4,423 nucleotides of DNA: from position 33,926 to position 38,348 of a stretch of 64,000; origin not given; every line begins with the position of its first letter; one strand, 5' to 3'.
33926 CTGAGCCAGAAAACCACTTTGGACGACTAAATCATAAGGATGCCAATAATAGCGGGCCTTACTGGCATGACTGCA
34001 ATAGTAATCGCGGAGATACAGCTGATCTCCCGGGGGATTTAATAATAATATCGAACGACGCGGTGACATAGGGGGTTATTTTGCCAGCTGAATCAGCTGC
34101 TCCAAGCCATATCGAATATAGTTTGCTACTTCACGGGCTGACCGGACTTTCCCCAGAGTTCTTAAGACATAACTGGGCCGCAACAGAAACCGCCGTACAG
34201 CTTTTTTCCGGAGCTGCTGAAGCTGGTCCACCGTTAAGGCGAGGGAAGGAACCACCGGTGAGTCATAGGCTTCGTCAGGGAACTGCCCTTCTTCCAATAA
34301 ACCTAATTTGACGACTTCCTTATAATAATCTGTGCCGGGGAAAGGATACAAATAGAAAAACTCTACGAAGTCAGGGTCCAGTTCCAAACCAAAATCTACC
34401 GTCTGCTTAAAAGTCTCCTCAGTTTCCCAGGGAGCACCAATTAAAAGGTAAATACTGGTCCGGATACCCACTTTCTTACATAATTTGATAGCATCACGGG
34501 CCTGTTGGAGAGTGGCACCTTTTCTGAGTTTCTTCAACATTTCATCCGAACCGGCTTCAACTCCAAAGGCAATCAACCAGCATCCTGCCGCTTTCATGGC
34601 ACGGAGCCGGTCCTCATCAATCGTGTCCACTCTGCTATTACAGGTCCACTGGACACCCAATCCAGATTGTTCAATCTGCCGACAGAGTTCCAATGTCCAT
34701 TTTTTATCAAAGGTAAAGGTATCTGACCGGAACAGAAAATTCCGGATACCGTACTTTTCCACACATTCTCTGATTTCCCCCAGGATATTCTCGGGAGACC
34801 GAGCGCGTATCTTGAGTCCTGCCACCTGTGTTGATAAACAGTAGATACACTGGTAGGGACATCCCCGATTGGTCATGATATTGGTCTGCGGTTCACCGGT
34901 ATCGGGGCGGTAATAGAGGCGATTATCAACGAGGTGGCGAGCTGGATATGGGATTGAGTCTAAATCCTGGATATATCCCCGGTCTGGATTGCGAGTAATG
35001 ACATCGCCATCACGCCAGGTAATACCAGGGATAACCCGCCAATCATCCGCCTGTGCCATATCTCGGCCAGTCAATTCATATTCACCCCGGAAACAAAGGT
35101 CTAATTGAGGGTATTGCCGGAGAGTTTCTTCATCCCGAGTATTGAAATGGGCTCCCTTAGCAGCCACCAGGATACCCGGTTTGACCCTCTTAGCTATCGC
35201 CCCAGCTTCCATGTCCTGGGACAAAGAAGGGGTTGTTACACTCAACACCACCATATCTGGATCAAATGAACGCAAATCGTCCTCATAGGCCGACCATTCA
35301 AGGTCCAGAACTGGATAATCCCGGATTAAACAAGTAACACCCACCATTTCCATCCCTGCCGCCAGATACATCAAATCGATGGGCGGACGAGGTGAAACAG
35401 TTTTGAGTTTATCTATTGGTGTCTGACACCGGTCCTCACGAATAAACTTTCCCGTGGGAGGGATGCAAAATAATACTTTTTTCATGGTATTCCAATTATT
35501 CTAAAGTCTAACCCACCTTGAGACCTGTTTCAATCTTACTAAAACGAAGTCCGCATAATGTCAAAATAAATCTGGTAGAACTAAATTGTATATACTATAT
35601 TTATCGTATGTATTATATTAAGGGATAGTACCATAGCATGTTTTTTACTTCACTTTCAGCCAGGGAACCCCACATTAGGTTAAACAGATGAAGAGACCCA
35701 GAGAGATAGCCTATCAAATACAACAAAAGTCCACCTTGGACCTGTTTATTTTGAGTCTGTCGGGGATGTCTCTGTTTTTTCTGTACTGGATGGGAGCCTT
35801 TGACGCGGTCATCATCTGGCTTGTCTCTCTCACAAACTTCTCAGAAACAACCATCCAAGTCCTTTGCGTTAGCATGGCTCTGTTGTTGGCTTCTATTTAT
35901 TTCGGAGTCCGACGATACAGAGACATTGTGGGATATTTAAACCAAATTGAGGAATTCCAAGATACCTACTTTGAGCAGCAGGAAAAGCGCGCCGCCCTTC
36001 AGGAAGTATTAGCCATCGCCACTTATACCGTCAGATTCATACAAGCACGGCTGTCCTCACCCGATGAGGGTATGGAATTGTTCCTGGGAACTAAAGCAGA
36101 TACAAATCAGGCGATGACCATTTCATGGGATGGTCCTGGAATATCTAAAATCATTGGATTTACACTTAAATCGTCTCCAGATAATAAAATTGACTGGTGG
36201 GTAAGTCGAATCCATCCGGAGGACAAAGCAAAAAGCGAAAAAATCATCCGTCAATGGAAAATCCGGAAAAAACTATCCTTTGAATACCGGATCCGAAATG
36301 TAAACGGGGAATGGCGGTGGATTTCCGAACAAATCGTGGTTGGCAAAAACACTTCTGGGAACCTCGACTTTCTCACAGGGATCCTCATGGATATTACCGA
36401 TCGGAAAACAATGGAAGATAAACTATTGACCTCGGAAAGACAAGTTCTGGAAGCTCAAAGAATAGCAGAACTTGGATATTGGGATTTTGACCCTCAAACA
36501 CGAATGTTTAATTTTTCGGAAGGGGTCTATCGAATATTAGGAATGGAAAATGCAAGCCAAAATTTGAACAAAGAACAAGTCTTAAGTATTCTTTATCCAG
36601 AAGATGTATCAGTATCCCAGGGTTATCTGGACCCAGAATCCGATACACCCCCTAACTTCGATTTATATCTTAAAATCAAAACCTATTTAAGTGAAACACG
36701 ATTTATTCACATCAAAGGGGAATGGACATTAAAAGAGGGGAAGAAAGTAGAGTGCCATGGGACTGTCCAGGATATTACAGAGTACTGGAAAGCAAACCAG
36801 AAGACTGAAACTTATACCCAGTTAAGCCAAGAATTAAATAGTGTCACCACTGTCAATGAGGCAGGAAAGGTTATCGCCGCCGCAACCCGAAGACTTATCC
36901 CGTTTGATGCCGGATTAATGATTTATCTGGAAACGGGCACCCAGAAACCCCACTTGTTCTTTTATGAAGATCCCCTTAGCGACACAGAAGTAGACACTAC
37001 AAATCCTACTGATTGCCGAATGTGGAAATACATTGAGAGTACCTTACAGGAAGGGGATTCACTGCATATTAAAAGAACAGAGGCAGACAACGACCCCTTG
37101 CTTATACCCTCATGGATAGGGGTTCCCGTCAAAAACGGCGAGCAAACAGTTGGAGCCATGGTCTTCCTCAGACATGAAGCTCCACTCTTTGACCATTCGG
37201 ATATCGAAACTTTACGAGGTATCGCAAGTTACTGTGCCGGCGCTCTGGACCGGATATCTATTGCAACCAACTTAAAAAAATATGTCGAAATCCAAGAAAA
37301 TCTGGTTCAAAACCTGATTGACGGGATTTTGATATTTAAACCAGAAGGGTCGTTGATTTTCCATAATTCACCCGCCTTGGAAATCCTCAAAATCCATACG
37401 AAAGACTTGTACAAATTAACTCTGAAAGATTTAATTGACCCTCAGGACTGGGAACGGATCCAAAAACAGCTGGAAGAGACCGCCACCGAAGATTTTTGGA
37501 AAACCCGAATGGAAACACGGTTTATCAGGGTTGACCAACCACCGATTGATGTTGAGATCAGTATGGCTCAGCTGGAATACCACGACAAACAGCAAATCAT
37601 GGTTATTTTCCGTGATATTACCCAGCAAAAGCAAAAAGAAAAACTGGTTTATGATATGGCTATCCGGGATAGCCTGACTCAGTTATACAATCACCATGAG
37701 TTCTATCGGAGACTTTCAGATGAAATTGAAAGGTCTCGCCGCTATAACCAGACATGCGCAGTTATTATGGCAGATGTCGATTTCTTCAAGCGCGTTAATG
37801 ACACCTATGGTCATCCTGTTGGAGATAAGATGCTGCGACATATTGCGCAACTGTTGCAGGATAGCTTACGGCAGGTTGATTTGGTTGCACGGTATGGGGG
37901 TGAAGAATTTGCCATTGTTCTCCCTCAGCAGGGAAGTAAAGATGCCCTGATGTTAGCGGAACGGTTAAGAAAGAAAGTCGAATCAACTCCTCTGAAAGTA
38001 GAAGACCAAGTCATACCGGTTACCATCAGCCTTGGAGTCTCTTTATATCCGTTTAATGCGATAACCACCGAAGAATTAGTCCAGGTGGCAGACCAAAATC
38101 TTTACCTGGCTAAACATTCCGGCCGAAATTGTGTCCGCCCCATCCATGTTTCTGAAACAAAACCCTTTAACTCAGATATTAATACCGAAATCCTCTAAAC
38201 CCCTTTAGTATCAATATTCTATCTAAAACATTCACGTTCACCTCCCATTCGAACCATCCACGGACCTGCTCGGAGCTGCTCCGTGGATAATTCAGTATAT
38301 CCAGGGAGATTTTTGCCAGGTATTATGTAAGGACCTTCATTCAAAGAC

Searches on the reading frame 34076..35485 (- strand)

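Call 8: search_protein_families(library=pfam, proteins=[window:34076-35485:-])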
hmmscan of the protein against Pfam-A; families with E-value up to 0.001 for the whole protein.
window:34076-35485:- (469 aa): 2 families
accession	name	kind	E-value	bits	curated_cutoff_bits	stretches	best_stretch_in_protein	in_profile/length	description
PF04055.27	Radical_SAM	-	4.5e-26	92.4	29.5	1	205-365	3-165/166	Radical SAM superfamily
PF02310.24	B12-binding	-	9.2e-11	42.1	32.1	1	34-139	13-116/121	B12 binding domain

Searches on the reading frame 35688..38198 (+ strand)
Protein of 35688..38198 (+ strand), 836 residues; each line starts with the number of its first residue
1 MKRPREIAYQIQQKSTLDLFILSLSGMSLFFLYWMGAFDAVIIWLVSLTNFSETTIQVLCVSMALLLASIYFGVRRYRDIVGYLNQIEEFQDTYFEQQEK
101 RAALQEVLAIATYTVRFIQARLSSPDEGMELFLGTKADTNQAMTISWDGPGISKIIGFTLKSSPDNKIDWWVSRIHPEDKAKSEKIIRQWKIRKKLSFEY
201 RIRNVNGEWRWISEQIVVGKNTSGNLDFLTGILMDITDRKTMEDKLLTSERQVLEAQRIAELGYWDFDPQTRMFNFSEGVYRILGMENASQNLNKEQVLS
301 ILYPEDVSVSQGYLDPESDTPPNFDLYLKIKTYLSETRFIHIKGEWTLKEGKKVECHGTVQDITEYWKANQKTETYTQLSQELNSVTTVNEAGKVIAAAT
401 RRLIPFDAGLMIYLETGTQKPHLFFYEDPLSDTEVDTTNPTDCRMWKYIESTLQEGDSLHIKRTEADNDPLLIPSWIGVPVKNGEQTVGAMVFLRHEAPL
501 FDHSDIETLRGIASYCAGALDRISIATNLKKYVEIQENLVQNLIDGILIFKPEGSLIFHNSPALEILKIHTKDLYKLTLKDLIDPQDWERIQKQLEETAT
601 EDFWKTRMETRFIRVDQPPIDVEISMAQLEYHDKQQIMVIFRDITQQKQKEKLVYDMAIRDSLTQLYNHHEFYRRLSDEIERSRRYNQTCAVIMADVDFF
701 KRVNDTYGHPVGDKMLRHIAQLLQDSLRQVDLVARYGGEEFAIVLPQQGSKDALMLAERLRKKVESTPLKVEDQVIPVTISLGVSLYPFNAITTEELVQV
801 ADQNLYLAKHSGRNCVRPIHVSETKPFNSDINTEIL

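Call 8: search_protein_families(library=pfam, proteins=[window:35688-38198:+])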
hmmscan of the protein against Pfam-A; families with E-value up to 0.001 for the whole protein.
window:35688-38198:+ (836 aa): 7 families
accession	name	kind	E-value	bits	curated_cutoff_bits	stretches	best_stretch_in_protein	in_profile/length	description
PF00990.26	GGDEF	-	7.3e-48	162.8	23.8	1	658-814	1-160/161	Diguanylate cyclase, GGDEF domain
PF08447.18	PAS_3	-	2.1e-20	73.2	25.6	1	145-232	2-88/89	PAS fold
PF13426.13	PAS_9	-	2.5e-12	47.4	27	1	545-646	2-103/103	PAS domain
PF08448.16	PAS_4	-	3.7e-08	34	23.1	1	542-648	3-109/110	PAS fold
PF01590.32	GAF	-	2.8e-07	31.6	22.4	1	395-520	8-133/133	GAF domain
PF13185.12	GAF_2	-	4.3e-06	27.4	28.6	1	390-521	5-136/136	GAF domain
PF00989.32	PAS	-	6e-06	26.7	22.6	1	537-644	4-113/113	PAS fold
